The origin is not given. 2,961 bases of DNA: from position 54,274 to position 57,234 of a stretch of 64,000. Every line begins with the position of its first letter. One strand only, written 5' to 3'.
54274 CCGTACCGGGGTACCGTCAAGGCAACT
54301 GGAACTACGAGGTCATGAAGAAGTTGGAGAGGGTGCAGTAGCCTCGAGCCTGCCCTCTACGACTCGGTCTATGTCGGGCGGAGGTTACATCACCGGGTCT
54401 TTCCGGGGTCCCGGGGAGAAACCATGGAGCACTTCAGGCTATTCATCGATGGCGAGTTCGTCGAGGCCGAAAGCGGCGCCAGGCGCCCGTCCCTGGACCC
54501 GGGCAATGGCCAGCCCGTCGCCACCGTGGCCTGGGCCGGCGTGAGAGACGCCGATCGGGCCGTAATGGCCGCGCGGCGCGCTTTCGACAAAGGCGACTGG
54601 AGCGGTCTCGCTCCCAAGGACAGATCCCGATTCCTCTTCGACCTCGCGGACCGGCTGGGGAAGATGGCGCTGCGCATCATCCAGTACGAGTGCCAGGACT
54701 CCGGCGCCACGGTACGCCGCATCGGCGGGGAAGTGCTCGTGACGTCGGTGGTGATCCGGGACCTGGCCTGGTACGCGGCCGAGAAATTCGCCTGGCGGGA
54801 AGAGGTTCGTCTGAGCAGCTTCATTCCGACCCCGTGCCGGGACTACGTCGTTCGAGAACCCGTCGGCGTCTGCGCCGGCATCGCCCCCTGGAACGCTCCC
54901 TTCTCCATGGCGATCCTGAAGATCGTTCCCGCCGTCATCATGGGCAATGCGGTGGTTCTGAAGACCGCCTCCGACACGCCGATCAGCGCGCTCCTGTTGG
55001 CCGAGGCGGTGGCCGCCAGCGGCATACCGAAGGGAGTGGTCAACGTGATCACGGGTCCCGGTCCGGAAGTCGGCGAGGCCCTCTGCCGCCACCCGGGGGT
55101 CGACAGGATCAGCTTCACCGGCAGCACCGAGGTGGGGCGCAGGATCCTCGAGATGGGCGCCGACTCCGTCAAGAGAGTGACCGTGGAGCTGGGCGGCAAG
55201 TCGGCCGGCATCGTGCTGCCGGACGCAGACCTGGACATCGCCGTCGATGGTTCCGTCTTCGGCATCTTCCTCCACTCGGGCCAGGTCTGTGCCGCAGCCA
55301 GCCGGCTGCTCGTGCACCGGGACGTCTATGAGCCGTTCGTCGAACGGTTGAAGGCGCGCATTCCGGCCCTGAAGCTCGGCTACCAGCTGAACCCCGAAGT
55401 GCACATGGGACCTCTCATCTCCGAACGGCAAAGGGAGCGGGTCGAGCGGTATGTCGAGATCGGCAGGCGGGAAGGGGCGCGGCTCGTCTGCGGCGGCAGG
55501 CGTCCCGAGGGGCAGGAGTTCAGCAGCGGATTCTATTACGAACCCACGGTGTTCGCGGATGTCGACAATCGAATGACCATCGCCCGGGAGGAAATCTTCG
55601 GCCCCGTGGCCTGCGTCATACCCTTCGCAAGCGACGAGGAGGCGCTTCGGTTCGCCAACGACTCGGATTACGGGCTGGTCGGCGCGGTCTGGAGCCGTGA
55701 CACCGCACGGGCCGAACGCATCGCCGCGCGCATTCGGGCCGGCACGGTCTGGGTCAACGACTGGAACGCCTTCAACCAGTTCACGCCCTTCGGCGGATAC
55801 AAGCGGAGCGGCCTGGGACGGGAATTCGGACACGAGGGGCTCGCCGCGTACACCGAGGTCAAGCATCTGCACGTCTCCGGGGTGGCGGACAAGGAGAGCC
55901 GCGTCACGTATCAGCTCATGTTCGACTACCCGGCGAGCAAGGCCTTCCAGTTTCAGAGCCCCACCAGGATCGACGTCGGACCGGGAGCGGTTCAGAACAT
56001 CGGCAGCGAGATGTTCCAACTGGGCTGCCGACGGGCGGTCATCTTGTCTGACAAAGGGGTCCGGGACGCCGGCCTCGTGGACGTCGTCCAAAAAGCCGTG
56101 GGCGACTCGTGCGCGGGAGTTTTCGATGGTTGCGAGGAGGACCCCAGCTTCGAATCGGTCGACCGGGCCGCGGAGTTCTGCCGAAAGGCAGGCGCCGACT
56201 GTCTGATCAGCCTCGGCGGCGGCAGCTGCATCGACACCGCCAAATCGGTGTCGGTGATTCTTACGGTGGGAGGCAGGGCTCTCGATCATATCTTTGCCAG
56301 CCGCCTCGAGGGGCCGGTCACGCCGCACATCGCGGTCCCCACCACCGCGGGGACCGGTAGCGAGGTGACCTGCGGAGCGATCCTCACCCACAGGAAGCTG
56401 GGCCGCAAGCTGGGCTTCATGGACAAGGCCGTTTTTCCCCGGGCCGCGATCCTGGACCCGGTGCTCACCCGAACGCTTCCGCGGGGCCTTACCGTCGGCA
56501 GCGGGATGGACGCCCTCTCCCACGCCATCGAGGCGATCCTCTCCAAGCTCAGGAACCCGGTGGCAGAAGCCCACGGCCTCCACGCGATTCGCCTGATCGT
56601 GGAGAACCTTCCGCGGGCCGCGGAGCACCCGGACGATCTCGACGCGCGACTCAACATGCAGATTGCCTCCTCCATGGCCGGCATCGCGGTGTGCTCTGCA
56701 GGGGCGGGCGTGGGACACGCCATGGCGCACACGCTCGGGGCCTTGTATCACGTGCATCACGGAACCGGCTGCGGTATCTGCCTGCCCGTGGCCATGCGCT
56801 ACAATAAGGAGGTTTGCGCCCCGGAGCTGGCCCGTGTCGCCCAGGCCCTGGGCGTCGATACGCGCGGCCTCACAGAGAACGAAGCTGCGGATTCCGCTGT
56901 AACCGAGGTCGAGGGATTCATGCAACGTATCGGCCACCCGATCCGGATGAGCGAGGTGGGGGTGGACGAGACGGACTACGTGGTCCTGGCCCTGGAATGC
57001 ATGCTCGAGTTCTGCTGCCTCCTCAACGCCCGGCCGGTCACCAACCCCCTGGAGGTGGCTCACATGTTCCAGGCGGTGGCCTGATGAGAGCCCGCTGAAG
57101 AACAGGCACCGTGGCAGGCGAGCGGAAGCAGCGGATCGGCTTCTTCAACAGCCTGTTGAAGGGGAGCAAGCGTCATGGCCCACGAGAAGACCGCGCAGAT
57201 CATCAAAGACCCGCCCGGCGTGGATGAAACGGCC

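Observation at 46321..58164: MMPL transporter + four CruF/DUF422-like membrane proteins + GGR-like flavoprotein + ALDH-ADH fusion + CrtC-like hydratase: candidate undescribed isoprenoid-hydrating module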

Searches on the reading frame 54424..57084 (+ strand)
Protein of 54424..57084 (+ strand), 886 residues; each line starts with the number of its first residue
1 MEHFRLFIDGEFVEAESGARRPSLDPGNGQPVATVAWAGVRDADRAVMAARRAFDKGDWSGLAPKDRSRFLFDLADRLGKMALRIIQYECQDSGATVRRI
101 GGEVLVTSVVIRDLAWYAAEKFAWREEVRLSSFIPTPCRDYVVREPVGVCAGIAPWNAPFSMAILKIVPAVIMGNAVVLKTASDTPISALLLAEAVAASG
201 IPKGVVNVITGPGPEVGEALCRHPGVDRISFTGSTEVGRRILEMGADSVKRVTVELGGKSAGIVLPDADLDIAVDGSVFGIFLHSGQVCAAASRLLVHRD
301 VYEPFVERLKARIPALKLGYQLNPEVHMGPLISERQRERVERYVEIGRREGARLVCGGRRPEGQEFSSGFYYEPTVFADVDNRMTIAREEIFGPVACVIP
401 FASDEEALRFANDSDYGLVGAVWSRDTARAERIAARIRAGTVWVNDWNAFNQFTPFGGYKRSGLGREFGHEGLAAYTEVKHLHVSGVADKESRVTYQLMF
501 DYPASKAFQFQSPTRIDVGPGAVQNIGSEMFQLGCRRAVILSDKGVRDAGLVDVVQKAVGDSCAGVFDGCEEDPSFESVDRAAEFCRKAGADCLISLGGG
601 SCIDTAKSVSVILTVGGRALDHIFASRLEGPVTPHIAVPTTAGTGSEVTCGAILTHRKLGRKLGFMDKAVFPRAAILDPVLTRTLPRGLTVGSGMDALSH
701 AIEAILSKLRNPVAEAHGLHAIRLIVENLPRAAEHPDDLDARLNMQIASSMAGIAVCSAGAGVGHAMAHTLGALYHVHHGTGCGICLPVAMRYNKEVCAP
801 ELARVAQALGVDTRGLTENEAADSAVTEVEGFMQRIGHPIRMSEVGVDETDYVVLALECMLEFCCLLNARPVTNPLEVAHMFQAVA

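Call 3: search_protein_families(library=pfam, proteins=[window:54424-57084:+], max_evalue=0.01)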
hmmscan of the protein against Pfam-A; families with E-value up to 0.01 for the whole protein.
window:54424-57084:+ (886 aa): 4 families
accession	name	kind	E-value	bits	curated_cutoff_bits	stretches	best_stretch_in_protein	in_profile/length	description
PF00171.27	Aldedh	-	2.6e-162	541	23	1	12-481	1-460/461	Aldehyde dehydrogenase family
PF25137.1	ADH_Fe_C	-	3e-44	151.5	27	1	690-874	1-183/194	Fe-containing alcohol dehydrogenase family, C-terminal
PF00465.25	Fe-ADH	-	1.1e-43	149.2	31.3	1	513-679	1-168/168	Iron-containing alcohol dehydrogenase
PF13685.12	Fe-ADH_2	-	2.7e-08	34.4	28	1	518-611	2-95/149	Iron-containing alcohol dehydrogenase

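Call 4: search_protein_families(library=ncbifam, proteins=[window:54424-57084:+], max_evalue=0.01)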
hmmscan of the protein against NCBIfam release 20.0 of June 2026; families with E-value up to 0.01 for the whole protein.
window:54424-57084:+ (886 aa): 61 families (the best 25 are shown)
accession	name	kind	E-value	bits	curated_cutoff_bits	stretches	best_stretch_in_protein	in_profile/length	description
TIGR01804.1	BADH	equivalog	2.8e-152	507.5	668.6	1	7-480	1-467/467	betaine-aldehyde dehydrogenase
TIGR02299.1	HpaE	equivalog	4.8e-139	464.1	638.35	1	6-486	3-478/488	5-carboxymethyl-2-hydroxymuconate semialdehyde dehydrogenase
NF045736.1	PaDhStyDRhodo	equivalog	1.1e-138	462.8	800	1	5-483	4-476/479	phenylacetaldehyde dehydrogenase StyD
NF009725.0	PRK13252.1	equivalog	6.6e-133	443.7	593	1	3-485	6-480/488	betaine-aldehyde dehydrogenase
NF045735.1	PaDhStyDPseudo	equivalog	3e-132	441.7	850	1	5-482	4-479/483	phenylacetaldehyde dehydrogenase StyD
NF010000.0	PRK13473.1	subfamily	3e-131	438.3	615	1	5-484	4-472/475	aminobutyraldehyde dehydrogenase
TIGR04284.1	aldehy_Rv0768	hypoth_equivalog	5.8e-128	427.9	775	1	5-482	2-476/480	aldehyde dehydrogenase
TIGR03216.1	OH_muco_semi_DH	equivalog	3.4e-123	411.8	693.25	1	5-484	2-479/481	2-hydroxymuconic semialdehyde dehydrogenase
NF007352.0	PRK09847.1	equivalog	5.6e-115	384.7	850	1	5-485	21-492/495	aldehyde dehydrogenase PuuC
NF006916.0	PRK09407.1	equivalog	6.9e-113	378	521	1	15-484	30-492/526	succinic semialdehyde dehydrogenase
NF052305.1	DioxValDhHalo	equivalog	7e-111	371.5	750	1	5-482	6-479/483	2,5-dioxovalerate dehydrogenase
NF042993.1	AlphKGSA_gudD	equivalog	7.9e-111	371.1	770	1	3-484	3-480/481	alpha-ketoglutaric semialdehyde dehydrogenase GucD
NF050026.1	AcaldDHExaC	equivalog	1.9e-110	369.8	900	1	3-487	15-496/503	acetaldehyde dehydrogenase ExaC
TIGR01780.1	SSADH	subfamily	1.7e-107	360.1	646.35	1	25-480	3-448/448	succinate-semialdehyde dehydrogenase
NF007497.0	PRK10090.1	equivalog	1.1e-101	341.1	500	1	3-480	6-473/480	aldehyde dehydrogenase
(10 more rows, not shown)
